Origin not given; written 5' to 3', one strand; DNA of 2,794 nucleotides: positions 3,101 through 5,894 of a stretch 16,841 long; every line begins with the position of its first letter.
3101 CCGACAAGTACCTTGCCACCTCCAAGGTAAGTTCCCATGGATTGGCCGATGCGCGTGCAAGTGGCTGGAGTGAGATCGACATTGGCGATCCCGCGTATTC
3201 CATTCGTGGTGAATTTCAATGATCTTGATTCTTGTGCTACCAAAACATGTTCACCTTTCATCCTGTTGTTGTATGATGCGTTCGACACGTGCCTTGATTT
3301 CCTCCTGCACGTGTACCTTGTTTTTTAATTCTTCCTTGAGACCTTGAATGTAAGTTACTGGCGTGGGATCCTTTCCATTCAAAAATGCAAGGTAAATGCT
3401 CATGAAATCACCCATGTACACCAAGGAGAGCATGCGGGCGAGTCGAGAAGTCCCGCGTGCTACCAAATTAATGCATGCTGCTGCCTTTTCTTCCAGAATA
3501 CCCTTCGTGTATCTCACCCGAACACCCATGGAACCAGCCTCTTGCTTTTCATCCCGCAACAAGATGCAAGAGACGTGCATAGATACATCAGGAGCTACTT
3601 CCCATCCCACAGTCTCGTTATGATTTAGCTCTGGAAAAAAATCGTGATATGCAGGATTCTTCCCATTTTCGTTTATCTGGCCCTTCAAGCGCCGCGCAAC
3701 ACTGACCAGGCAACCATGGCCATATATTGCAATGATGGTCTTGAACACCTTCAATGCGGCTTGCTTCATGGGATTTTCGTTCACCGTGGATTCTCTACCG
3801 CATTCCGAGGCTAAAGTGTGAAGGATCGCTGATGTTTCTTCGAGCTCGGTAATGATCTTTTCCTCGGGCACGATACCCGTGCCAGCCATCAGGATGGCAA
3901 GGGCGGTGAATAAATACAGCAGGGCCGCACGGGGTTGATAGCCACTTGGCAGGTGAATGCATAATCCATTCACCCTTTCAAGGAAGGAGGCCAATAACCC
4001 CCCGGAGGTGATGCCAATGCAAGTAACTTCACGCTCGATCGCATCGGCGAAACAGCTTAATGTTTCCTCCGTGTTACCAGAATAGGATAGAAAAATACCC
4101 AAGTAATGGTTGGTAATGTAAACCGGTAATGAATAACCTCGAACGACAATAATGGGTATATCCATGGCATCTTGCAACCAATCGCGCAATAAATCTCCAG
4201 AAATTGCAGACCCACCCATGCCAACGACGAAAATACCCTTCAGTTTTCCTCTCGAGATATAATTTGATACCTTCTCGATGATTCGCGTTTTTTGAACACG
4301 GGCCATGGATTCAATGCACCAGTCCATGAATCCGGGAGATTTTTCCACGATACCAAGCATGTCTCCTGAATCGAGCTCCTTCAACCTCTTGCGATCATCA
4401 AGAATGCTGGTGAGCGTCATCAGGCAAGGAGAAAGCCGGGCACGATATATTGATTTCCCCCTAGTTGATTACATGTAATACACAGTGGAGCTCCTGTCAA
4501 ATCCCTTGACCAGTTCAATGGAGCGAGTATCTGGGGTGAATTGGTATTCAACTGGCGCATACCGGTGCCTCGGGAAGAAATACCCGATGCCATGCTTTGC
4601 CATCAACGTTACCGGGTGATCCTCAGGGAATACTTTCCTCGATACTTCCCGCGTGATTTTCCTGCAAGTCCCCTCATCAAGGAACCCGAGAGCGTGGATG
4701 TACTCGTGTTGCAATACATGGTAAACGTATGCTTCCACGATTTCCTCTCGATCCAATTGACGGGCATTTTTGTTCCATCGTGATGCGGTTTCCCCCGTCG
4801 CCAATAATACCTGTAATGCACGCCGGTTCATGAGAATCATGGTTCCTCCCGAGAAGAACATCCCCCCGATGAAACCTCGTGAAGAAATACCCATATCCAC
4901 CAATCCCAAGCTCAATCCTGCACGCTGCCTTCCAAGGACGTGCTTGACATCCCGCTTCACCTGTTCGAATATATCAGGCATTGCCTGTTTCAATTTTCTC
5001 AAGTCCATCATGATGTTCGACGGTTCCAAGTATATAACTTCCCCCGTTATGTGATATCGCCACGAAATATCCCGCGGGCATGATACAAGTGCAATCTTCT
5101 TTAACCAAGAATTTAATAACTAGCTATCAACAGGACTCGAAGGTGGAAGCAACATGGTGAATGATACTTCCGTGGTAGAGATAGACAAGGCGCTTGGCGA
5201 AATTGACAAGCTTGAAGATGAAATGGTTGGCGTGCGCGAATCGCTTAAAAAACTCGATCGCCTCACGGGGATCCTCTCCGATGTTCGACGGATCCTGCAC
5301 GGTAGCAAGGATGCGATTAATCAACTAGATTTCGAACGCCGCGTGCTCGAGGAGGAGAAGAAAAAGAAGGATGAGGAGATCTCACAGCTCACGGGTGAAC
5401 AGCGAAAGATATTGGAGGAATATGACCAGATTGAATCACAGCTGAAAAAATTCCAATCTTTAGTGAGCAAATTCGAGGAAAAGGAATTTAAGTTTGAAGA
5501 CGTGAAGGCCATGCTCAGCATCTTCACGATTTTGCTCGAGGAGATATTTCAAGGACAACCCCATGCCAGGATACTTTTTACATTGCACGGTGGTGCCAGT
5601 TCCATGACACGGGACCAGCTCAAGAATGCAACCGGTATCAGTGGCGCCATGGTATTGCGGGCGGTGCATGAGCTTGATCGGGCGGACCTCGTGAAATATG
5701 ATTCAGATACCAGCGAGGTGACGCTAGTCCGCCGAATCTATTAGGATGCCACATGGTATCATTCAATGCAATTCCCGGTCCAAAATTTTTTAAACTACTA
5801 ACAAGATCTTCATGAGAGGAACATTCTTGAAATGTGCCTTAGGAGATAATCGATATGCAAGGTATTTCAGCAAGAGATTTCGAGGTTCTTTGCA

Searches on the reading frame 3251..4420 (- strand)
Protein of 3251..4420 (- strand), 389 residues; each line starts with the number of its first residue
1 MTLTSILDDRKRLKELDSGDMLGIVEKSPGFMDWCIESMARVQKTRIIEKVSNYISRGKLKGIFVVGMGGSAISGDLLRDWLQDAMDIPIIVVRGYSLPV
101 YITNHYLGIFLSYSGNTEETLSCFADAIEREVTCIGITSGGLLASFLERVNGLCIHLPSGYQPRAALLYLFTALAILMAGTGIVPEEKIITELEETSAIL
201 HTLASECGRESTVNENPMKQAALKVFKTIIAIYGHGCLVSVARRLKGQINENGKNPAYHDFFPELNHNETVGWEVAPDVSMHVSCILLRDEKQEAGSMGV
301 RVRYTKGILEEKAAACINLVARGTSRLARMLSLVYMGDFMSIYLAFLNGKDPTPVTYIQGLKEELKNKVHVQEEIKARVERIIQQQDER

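Call 10: search_protein_families(library=pfam, proteins=[window:3251-4420:-], max_evalue=0.001)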
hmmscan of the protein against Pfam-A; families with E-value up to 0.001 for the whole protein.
window:3251-4420:- (389 aa): 2 families
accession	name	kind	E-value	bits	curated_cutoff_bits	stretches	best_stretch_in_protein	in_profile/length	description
PF10432.14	bact-PGI_C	-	4e-44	150.6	24.5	1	215-365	2-151/151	Bacterial phospho-glucose isomerase C-terminal SIS domain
PF01380.27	SIS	-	4.3e-05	23.8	25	1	61-168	6-115/131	SIS domain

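Call 57: search_protein_families(library=ncbifam, proteins=[window:3251-4420:-], max_evalue=0.00001)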
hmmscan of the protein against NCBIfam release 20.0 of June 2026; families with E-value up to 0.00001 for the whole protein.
window:3251-4420:- (389 aa): 7 families
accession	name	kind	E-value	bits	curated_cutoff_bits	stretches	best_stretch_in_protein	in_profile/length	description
NF006426.0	PRK08674.1-6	subfamily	7.9e-90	301.2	295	1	43-367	28-351/354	bifunctional phosphoglucose/phosphomannose isomerase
NF006425.0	PRK08674.1-5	equivalog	1.9e-85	286.9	471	1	7-367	5-355/358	bifunctional phosphoglucose/phosphomannose isomerase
TIGR02128.1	G6PI_arch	equivalog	3.7e-71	239.6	213.9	1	57-366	20-308/308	bifunctional phosphoglucose/phosphomannose isomerase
NF006423.0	PRK08674.1-2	equivalog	4.4e-70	236.1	254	1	54-366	21-317/317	bifunctional phosphoglucose/phosphomannose isomerase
NF006424.0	PRK08674.1-3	equivalog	2.6e-45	155.4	730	1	7-366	6-353/355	bifunctional phosphoglucose/phosphomannose isomerase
NF006422.0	PRK08674.1-1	subfamily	9.6e-33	113.9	317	1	59-367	22-297/302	bifunctional phosphoglucose/phosphomannose isomerase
TIGR01135.1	glmS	equivalog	2.7e-06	26.2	418.05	1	35-223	267-458/607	glutamine--fructose-6-phosphate transaminase (isomerizing)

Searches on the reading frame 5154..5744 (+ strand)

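Call 10: search_protein_families(library=pfam, proteins=[window:5154-5744:+], max_evalue=0.001)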
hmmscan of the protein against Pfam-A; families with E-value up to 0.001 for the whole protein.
window:5154-5744:+ (196 aa): 0 families

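Call 57: search_protein_families(library=ncbifam, proteins=[window:5154-5744:+], max_evalue=0.00001)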
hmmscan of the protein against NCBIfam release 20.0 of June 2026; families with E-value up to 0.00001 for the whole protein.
window:5154-5744:+ (196 aa): 1 family
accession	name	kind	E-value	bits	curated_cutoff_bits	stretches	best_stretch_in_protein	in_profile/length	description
NF045487.1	ASRP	equivalog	2e-06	26.7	300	1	8-122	331-446/593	archaea-specific SMC-related protein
